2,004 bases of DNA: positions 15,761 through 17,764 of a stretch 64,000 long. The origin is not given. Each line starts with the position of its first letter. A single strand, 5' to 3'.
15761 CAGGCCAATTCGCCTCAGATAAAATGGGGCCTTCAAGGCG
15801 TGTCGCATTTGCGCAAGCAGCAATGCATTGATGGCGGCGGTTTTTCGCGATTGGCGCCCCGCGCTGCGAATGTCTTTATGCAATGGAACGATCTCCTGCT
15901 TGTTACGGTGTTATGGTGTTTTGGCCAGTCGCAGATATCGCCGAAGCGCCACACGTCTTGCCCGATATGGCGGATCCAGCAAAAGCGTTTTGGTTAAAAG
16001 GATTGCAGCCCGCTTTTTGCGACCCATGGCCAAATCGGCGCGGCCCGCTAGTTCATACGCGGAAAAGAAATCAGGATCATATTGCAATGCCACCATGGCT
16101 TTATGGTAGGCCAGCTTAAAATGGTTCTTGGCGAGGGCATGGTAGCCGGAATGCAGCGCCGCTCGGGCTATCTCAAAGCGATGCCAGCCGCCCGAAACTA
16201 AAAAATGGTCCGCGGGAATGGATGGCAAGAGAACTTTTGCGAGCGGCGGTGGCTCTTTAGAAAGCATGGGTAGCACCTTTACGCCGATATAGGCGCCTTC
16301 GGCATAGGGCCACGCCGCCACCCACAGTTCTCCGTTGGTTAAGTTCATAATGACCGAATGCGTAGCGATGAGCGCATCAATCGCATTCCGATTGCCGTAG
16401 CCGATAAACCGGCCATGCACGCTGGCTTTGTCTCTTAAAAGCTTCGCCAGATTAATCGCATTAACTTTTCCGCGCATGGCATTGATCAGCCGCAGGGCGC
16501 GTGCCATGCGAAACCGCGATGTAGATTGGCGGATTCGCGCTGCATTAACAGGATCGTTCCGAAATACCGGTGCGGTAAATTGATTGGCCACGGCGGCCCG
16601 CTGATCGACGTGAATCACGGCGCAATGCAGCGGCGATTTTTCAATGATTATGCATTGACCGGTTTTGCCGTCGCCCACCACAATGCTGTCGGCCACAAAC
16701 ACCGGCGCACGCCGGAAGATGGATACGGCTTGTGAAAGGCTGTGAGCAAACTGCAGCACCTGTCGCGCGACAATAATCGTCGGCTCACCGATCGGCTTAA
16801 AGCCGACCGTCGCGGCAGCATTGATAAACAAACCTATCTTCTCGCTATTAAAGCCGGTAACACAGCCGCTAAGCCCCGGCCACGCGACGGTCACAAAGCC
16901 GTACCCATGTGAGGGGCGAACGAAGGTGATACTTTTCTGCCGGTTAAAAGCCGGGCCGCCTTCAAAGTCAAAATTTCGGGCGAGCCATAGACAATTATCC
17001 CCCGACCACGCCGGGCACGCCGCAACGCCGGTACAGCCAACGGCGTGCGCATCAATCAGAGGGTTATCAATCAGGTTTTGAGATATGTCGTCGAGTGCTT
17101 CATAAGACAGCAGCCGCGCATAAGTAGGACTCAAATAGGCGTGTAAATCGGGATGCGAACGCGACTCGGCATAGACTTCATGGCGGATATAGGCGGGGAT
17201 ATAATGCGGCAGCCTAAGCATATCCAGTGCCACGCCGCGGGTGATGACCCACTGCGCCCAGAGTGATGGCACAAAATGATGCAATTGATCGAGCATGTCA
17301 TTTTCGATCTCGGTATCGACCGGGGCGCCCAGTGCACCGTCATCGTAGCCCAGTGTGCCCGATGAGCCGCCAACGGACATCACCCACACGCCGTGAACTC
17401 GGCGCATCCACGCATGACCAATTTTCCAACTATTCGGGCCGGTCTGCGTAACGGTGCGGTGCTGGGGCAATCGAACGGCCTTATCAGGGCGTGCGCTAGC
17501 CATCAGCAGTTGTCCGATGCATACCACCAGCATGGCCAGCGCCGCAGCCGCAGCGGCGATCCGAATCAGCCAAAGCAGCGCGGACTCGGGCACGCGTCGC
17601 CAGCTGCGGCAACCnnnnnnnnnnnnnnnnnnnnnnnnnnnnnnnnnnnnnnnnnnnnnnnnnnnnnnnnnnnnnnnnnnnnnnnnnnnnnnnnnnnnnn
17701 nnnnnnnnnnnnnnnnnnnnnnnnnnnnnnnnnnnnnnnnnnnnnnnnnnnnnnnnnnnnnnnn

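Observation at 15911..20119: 1402-aa fusion of an MMPL/RND exporter to a periplasm-facing Ntn (C45 acyltransferase-like) domain and a TPR tail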

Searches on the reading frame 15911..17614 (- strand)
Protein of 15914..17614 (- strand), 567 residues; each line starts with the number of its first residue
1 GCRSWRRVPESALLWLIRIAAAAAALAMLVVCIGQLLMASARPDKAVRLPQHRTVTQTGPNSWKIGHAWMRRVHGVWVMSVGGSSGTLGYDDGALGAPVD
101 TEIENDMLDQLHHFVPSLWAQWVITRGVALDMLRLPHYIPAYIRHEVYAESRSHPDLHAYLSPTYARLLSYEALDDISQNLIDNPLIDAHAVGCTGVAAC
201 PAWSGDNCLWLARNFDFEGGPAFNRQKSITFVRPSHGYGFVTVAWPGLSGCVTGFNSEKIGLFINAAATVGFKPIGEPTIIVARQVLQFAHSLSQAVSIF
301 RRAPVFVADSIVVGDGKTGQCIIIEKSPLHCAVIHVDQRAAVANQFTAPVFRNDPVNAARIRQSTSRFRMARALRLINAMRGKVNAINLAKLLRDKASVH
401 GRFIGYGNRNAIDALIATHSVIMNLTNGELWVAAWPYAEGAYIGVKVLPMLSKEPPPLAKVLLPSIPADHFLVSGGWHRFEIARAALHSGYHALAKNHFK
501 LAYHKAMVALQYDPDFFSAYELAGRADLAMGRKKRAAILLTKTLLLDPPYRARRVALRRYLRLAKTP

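Call 16: find_homologous_proteins(query=window:15911-17512:-, max_evalue=0.00001)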
Query window:15911-17512:- (533 aa): 134 proteins with E <= 0.00001 among 8000 candidates; the best 120 are listed.
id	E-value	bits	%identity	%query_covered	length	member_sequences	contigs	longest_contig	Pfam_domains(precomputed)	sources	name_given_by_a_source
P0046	2.3e-184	632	56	99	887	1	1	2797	PF03417.22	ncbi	-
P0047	8.5e-146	505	48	93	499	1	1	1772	PF03417.22,PF07719.24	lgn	-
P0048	5.6e-133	462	44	100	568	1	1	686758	PF03417.22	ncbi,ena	-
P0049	6.6e-133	462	47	92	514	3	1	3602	PF03417.22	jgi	jgi:tetratricopeptide (TPR) repeat protein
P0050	8.5e-131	455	46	95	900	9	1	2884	PF13371.13,PF03417.22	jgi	jgi:hypothetical protein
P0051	5.6e-128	446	43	97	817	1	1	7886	PF03417.22,PF13432.13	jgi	jgi:hypothetical protein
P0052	8.9e-128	445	45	96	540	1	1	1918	PF03417.22,PF07719.24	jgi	jgi:hypothetical protein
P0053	5.3e-126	439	43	99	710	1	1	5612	PF03417.22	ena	-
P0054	1.3e-124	435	47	86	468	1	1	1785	PF03417.22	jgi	jgi:tetratricopeptide (TPR) repeat protein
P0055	7.5e-116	406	42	93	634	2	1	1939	PF03417.22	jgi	jgi:hypothetical protein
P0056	6.5e-113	396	47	82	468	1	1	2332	PF03417.22,PF07719.24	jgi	-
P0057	4.3e-106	374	49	79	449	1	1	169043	PF03417.22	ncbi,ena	-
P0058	2.4e-90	322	45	71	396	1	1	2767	PF03417.22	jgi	jgi:hypothetical protein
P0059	3.6e-88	315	48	67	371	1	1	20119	PF03417.22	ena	-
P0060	9.6e-81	290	36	91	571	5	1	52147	PF03417.22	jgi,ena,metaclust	metaclust:\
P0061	7.6e-80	287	55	49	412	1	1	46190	PF03417.22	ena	-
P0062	2.0e-79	286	36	92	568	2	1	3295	PF03417.22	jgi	jgi:hypothetical protein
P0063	3.1e-79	285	34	98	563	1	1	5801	PF03417.22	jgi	-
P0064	1.6e-77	280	35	91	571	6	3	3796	PF03417.22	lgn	-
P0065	7.5e-77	277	34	94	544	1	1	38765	PF03417.22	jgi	jgi:isopenicillin-N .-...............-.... protein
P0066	8.8e-76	274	34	94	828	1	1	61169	PF03417.22,PF01553.27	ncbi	-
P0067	1.7e-75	273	33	97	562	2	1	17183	PF14559.13,PF03417.22,PF13181.13,PF07719.24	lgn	-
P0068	1.9e-75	273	35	90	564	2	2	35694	PF03417.22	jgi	jgi:tetratricopeptide (TPR) repeat protein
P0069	2.0e-75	273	37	73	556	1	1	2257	PF03417.22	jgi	jgi:tetratricopeptide (TPR) repeat protein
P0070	3.0e-75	272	34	95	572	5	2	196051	PF03417.22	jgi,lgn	jgi:tetratricopeptide (TPR) repeat protein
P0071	3.0e-75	272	39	71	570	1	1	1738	PF03417.22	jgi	jgi:tetratricopeptide (TPR) repeat protein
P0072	4.2e-75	271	35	93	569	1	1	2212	PF03417.22,PF02275.24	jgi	jgi:isopenicillin-N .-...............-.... protein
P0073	5.4e-75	271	38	80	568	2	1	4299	PF03417.22,PF13432.13,PF02275.24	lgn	-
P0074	7.2e-75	271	35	86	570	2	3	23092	PF03417.22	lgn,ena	-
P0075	8.4e-75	270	35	84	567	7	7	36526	PF03417.22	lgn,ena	-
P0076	1.1e-74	270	33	98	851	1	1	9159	PF03417.22,PF13432.13,PF01553.27,PF07719.24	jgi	jgi:isopenicillin-N N-acyltransferase like protein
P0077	1.4e-74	270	35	92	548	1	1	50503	PF03417.22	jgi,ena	-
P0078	1.7e-74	270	38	72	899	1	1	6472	PF03417.22,PF01553.27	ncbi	-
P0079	2.5e-74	269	35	84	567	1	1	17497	PF03417.22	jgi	jgi:isopenicillin-N N-acyltransferase like protein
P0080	2.9e-74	269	34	93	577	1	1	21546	PF03417.22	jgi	-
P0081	4.1e-74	268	39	71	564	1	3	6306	PF03417.22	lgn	-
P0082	6.8e-74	268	34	98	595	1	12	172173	PF14559.13,PF03417.22,PF13432.13,PF13428.13,PF07719.24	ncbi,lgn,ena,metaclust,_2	metaclust:\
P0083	9.2e-74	267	35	84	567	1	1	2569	PF03417.22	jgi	jgi:hypothetical protein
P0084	1.4e-73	266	37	76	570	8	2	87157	PF03417.22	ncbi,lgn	-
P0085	3.6e-73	265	35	89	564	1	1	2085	PF03417.22,PF13432.13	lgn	-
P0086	4.2e-73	265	37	81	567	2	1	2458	PF03417.22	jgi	jgi:hypothetical protein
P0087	4.5e-73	265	36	80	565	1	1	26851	PF03417.22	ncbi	-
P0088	1.0e-72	264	34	93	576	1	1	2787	PF03417.22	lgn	-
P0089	1.5e-72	263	34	95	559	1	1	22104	PF03417.22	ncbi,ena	-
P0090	1.6e-72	263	35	80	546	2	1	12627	PF03417.22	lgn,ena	-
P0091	3.4e-72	262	33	93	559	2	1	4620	PF03417.22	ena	-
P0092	8.8e-72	261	34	94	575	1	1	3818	PF03417.22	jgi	jgi:tetratricopeptide (TPR) repeat protein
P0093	3.3e-71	259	33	94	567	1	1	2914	PF03417.22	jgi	jgi:isopenicillin-N N-acyltransferase like protein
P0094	5.2e-71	258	32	94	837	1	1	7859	PF03417.22,PF01553.27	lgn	-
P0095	9.1e-71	257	34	93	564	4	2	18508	PF03417.22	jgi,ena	-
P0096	1.1e-70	257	34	91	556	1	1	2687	PF03417.22,PF02275.24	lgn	-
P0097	1.7e-70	256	33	92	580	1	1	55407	PF03417.22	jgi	jgi:hypothetical protein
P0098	1.7e-70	256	34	95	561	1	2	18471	PF03417.22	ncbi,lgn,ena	-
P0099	2.4e-70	256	35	92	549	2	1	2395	PF14559.13,PF03417.22,PF13428.13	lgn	-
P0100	2.9e-70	256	34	93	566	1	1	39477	PF03417.22,PF07719.24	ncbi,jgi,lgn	ncbi:MAG TPA: C45 family peptidase [Polyangia bacterium]|jgi:tetratricopeptide (TPR) repeat protein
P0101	4.1e-70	255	35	91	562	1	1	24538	PF03417.22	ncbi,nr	ncbi:MAG: C45 family peptidase [Myxococcales bacterium]|nr:C45 family peptidase [Myxococcales bacter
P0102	4.4e-70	255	34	93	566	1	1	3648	PF03417.22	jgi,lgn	jgi:hypothetical protein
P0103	4.9e-70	255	35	91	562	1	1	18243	PF03417.22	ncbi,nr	ncbi:MAG: C45 family peptidase [Myxococcota bacterium]|nr:C45 family peptidase [Myxococcota bacteriu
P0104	7.3e-70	254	37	75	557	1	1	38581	PF03417.22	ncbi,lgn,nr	ncbi:MAG: hypothetical protein EXR72_09145 [Myxococcales bacterium]|nr:hypothetical protein [Myxococ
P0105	1.1e-69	254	32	94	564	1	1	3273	PF03417.22,PF13432.13,PF13428.13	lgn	-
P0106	2.6e-69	252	34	95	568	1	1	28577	PF03417.22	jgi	jgi:tetratricopeptide (TPR) repeat protein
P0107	3.1e-69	252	36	71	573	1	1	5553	PF03417.22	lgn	-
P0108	2.6e-68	249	33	84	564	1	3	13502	PF03417.22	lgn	-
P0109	3.6e-68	249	33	97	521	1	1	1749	PF03417.22,PF13428.13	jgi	jgi:tetratricopeptide (TPR) repeat protein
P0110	4.7e-68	248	32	96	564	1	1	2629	PF14559.13,PF03417.22,PF13432.13,PF13428.13,PF13181.13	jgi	jgi:hypothetical protein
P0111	4.8e-68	248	35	72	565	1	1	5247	PF03417.22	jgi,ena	-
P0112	1.1e-67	247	32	95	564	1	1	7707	PF03417.22,PF13428.13,PF07719.24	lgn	-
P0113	1.3e-67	247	33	89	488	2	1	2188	PF03417.22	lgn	-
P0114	1.8e-67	246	32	94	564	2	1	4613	PF14559.13,PF03417.22,PF13432.13,PF13428.13,PF13181.13,PF07719.24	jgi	jgi:isopenicillin-N N-acyltransferase like protein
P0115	2.4e-67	246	32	91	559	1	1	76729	PF03417.22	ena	-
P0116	8.2e-67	244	34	75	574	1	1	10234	PF03417.22,PF13428.13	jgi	jgi:hypothetical protein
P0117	1.3e-66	243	37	71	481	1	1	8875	PF03417.22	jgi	jgi:hypothetical protein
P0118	1.5e-66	243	35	72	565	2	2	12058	PF03417.22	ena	-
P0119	1.6e-66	243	33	92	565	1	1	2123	PF03417.22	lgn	-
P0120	1.0e-65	241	33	98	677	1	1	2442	PF03417.22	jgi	jgi:isopenicillin-N N-acyltransferase like protein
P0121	1.1e-65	240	33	93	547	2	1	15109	PF03417.22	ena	-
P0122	1.6e-65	240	32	93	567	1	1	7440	PF03417.22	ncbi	-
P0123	1.8e-65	240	35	73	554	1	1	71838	PF03417.22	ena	-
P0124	1.2e-64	237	31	95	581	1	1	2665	PF03417.22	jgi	jgi:isopenicillin-N N-acyltransferase like protein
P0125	3.3e-64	236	38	72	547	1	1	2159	PF03417.22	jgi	jgi:hypothetical protein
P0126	7.2e-64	234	33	89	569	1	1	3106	PF03417.22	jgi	jgi:isopenicillin-N N-acyltransferase like protein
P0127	3.2e-63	232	33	92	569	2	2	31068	PF03417.22,PF07719.24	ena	-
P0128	1.1e-61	227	33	98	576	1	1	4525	PF03417.22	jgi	jgi:isopenicillin-N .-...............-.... protein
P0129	4.8e-61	225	34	71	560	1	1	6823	PF03417.22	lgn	-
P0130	1.6e-60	223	32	92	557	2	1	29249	PF03417.22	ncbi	-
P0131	4.7e-59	219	34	95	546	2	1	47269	PF03417.22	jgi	jgi:hypothetical protein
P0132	1.5e-58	217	32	91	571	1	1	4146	PF03417.22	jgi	jgi:isopenicillin-N N-acyltransferase like protein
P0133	2.3e-57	213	34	70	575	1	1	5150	PF03417.22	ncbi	-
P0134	2.2e-56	210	33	77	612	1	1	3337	PF13371.13,PF03417.22,PF13432.13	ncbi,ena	-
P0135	2.5e-56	210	31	86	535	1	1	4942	PF03417.22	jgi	jgi:hypothetical protein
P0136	2.5e-56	210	34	92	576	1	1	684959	PF03417.22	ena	-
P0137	1.8e-55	207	33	85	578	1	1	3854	PF03417.22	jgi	jgi:hypothetical protein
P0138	2.4e-55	206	34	93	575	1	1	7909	PF03417.22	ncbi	ncbi:MAG: C45 family peptidase [Acidobacteriota bacterium]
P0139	2.9e-55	206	30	93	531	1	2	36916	PF03417.22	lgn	-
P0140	3.1e-55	206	34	82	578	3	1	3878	PF03417.22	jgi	jgi:hypothetical protein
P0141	3.8e-55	206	33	91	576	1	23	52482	PF03417.22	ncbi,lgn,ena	-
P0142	1.4e-54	204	30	84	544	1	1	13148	PF03417.22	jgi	jgi:predicted choloylglycine hydrolase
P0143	4.5e-54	202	35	70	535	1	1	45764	PF03417.22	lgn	-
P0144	5.2e-53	199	29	92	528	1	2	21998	PF03417.22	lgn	-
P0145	5.1e-52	195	33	72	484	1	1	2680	PF03417.22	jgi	jgi:hypothetical protein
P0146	5.1e-52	195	33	73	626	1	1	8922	PF03417.22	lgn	-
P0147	1.9e-51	193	27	95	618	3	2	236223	PF03417.22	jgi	-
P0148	2.2e-51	193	29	87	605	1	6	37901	PF03417.22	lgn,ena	-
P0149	2.6e-51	193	31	74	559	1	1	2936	PF03417.22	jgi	jgi:predicted choloylglycine hydrolase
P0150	6.5e-51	192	32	74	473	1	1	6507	PF03417.22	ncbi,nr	ncbi:MAG TPA: C45 family peptidase, partial [Polyangiaceae bacterium]|nr:C45 family peptidase [Polya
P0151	1.1e-50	191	37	59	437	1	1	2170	PF03417.22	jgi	jgi:hypothetical protein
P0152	2.7e-50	190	29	76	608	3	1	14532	PF03417.22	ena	-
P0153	3.3e-50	189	29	90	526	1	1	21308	PF03417.22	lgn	-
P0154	5.7e-50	189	34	68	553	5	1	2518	PF03417.22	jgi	-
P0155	1.5e-49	187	32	73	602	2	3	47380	PF03417.22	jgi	-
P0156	2.0e-49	187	29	89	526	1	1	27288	PF03417.22,PF00515.35,PF13428.13,PF07719.24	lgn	-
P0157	3.1e-49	186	29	77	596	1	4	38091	PF03417.22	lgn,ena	-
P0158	3.3e-49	186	30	90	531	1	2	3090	PF03417.22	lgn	-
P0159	2.9e-48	183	28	91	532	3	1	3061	PF03417.22,PF13432.13,PF13428.13,PF07719.24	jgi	-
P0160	5.7e-48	182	32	75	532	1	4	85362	PF03417.22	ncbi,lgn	-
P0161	1.8e-47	180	29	90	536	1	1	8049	PF03417.22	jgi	-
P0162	8.7e-47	178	33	71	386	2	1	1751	PF03417.22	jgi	jgi:hypothetical protein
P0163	1.1e-45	174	30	78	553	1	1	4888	PF03417.22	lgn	-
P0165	7.1e-45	172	31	80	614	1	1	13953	PF03417.22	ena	-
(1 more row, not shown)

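Call 17: find_encoding_contigs(protein=P0048, flank=10000, max_places=1)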
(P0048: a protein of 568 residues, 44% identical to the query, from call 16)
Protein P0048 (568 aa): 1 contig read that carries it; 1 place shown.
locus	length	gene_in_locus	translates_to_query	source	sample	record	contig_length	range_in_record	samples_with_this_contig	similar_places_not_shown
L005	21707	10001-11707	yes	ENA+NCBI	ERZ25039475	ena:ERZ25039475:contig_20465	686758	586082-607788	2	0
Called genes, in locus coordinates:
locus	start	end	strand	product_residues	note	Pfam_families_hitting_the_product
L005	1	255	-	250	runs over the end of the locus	PF01075:Glyco_transf_9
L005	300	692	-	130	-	PF13366:PDDEXK_3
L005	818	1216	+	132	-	-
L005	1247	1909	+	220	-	-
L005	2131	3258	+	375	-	PF00578:AhpC-TSA, PF08534:Redoxin, PF00085:Thioredoxin, PF13905:Thioredoxin_8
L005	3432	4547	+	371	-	-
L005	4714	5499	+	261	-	PF01694:Rhomboid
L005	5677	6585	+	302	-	PF00106:adh_short (faint), PF01073:3Beta_HSD, PF01370:Epimerase, PF02719:Polysacc_synt_2 (weak), PF04321:RmlD_sub_bind, PF16363:GDP_Man_Dehyd, PF07993:NAD_binding_4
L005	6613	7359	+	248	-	PF03548:LolA (weak)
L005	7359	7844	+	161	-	-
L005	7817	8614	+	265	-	PF03176:MMPL (faint)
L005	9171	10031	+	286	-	-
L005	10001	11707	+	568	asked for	PF03417:AAT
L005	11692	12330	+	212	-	-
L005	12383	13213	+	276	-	-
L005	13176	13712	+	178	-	-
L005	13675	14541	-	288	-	PF00109:ketoacyl-synt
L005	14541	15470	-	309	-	PF00109:ketoacyl-synt, PF02801:Ketoacyl-synt_C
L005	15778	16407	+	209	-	PF01522:Polysacc_deac_1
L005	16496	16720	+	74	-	-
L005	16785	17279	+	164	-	PF01553:Acyltransferase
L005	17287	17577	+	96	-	PF22817:ApeP-like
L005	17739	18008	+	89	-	-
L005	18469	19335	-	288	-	PF03279:Lip_A_acyltrans (weak)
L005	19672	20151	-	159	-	-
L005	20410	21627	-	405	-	PF04055:Radical_SAM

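Call 18: find_encoding_contigs(protein=P0082, flank=10000, max_places=2)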
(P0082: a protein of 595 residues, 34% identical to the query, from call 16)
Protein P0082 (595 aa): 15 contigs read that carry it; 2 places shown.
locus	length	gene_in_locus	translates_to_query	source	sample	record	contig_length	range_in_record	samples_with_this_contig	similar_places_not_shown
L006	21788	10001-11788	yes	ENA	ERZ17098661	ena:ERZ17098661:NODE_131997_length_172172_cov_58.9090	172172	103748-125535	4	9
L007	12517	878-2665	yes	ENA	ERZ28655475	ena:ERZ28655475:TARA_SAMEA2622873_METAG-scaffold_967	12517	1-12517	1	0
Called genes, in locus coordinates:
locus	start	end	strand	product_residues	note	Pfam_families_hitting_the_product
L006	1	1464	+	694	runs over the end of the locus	PF00109:ketoacyl-synt, PF00108:Thiolase_N (weak), PF08545:ACP_syn_III (faint), PF02801:Ketoacyl-synt_C, PF00109:ketoacyl-synt, PF13723:Ketoacyl-synt_2 (weak)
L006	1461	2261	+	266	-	PF01522:Polysacc_deac_1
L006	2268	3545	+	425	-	PF00501:AMP-binding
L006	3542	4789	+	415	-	PF00535:Glycos_transf_2, PF09835:DUF2062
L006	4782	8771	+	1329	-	PF03176:MMPL, PF01553:Acyltransferase, PF00891:Methyltransf_2 (weak), PF13489:Methyltransf_23, PF08241:Methyltransf_11, PF08242:Methyltransf_12, PF13649:Methyltransf_25, PF13847:Methyltransf_31 (weak)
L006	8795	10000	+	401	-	PF00109:ketoacyl-synt, PF02801:Ketoacyl-synt_C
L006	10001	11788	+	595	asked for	PF03417:AAT, PF13428:TPR_14 (faint), PF07719:TPR_2 (faint), PF13432:TPR_16, PF14559:TPR_19 (weak)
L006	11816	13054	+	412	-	PF00109:ketoacyl-synt, PF02801:Ketoacyl-synt_C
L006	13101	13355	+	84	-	PF00550:PP-binding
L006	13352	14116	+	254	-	PF03548:LolA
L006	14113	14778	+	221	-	-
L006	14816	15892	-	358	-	PF21212:Dimerisation2-like_dom, PF13489:Methyltransf_23 (weak), PF00891:Methyltransf_2, PF08241:Methyltransf_11 (weak), PF08242:Methyltransf_12, PF13649:Methyltransf_25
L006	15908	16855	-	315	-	PF03279:Lip_A_acyltrans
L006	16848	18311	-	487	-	PF01266:DAO (weak), PF01593:Amino_oxidase, PF13450:NAD_binding_8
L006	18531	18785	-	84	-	-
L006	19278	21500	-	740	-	PF00270:DEAD, PF00271:Helicase_C, PF16124:RecQ_Zn_bind, PF09382:RQC, PF00570:HRDC, PF14493:HTH_40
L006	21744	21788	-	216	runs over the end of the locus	PF00117:GATase, PF07685:GATase_3 (weak)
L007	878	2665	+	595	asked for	PF03417:AAT, PF13428:TPR_14 (faint), PF07719:TPR_2 (faint), PF13432:TPR_16, PF14559:TPR_19 (weak)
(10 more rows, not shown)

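Call 19: find_encoding_contigs(protein=P0066, flank=10000, max_places=1)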
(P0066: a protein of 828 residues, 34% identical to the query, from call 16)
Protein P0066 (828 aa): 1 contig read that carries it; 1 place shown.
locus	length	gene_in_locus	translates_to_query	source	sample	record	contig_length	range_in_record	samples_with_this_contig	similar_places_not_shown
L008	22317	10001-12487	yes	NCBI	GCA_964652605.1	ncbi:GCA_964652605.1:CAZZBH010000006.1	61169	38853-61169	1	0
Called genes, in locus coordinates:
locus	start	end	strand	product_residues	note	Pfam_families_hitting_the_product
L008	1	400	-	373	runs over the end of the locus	PF00109:ketoacyl-synt, PF13723:Ketoacyl-synt_2 (faint), PF08545:ACP_syn_III (faint)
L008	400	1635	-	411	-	PF00109:ketoacyl-synt, PF00108:Thiolase_N (weak), PF02801:Ketoacyl-synt_C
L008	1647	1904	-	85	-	PF00550:PP-binding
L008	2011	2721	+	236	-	PF00106:adh_short, PF01370:Epimerase (weak), PF08659:KR, PF13460:NAD_binding_10 (weak), PF13561:adh_short_C2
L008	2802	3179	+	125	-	PF05635:23S_rRNA_IVP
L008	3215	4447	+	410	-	PF00109:ketoacyl-synt, PF00108:Thiolase_N (weak), PF02801:Ketoacyl-synt_C, PF16197:KAsynt_C_assoc (weak)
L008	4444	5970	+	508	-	PF00890:FAD_binding_2 (faint), PF01266:DAO (weak), PF12831:FAD_oxidored (faint), PF13450:NAD_binding_8, PF01593:Amino_oxidase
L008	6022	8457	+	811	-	PF03176:MMPL, PF02460:Patched (weak)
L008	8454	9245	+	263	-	-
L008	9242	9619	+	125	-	PF07977:FabA, PF22818:ApeI-like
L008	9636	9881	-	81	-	PF00550:PP-binding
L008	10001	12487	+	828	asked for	PF01553:Acyltransferase, PF03417:AAT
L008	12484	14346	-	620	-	-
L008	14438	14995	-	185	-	PF04542:Sigma70_r2, PF08281:Sigma70_r4_2, PF04545:Sigma70_r4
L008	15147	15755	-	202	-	PF00163:Ribosomal_S4, PF01479:S4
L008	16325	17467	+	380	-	PF01053:Cys_Met_Meta_PP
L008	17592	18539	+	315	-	PF01379:Porphobil_deam, PF03900:Porphobil_deamC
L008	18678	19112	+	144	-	-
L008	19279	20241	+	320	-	-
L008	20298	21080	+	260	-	PF00072:Response_reg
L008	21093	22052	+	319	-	PF00389:2-Hacid_dh, PF02826:2-Hacid_dh_C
